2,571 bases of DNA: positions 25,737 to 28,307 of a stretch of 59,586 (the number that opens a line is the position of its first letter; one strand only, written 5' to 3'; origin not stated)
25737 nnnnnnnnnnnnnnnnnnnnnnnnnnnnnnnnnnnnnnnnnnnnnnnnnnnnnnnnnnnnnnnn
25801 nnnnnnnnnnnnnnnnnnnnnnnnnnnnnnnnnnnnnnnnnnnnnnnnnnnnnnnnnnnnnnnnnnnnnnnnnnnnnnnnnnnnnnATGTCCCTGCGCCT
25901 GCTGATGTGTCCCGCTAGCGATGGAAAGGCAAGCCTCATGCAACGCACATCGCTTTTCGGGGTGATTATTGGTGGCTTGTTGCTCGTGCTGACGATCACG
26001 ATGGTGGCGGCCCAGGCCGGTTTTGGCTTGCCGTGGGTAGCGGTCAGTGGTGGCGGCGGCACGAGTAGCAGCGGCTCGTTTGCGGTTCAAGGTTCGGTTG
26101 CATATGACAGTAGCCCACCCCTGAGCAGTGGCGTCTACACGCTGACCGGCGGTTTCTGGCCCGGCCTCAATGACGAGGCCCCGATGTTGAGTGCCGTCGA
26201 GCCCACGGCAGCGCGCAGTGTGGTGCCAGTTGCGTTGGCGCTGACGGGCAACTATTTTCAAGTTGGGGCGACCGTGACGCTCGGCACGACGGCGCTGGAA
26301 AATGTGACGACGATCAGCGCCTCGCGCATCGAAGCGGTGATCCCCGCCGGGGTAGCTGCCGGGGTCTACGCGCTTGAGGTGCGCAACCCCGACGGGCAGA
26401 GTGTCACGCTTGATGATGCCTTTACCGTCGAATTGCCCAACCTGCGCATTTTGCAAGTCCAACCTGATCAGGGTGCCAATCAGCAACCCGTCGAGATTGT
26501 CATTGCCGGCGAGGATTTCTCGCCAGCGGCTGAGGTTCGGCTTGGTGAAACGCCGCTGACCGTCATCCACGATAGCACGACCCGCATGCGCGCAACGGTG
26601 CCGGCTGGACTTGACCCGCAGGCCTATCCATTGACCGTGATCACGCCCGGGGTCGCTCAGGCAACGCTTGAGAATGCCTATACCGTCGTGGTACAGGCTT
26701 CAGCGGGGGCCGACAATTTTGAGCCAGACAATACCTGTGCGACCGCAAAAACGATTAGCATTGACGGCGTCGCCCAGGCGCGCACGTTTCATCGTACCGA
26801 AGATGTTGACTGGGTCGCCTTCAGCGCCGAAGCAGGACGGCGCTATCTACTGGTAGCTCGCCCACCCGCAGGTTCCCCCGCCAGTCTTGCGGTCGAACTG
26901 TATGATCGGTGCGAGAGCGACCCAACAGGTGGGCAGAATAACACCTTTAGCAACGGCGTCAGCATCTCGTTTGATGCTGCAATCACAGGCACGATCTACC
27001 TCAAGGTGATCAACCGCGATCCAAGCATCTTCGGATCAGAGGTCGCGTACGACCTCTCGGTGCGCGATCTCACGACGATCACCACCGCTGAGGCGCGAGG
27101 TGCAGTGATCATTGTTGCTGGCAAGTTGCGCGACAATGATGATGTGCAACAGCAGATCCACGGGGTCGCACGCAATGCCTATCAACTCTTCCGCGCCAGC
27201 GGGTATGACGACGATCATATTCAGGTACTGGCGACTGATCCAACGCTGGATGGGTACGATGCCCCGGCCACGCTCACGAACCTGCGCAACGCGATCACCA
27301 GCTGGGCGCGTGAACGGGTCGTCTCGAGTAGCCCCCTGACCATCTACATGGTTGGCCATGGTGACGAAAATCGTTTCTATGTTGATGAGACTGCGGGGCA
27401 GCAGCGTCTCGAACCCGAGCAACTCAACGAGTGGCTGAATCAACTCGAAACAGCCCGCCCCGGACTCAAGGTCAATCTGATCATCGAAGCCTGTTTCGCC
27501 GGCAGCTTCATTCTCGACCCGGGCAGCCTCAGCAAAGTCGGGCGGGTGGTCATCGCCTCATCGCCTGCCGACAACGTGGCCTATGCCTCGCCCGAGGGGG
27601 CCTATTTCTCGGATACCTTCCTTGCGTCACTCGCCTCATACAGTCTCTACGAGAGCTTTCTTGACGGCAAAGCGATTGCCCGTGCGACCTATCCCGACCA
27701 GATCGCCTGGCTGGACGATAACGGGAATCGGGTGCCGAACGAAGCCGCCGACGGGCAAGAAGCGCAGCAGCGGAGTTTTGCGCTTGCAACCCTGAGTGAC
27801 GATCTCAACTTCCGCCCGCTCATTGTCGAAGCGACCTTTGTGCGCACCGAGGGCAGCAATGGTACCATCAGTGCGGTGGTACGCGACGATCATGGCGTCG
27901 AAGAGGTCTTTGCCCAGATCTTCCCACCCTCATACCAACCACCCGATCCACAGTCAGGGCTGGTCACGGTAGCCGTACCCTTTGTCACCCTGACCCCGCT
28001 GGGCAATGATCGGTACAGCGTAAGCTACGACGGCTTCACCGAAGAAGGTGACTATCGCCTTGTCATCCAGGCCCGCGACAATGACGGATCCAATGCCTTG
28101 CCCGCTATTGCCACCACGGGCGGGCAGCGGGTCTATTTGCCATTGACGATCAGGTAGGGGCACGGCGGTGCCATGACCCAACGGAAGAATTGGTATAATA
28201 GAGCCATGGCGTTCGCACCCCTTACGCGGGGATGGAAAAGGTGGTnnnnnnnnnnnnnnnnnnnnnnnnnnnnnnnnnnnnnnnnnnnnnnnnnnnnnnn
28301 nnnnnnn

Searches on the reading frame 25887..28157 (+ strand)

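Call 45: search_protein_families(library=pfam, proteins=[window:25887-28157:+], max_evalue=0.00001)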
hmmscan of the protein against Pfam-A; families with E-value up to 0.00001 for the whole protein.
window:25887-28157:+ (756 aa): 2 families
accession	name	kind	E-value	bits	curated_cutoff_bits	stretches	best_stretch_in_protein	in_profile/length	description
PF01833.30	TIG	-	1.1e-12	48.2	20.9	0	188-266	3-83/84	IPT/TIG domain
PF01650.23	Peptidase_C13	-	3.3e-07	30.6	22.8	1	478-582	102-209/258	Peptidase C13 family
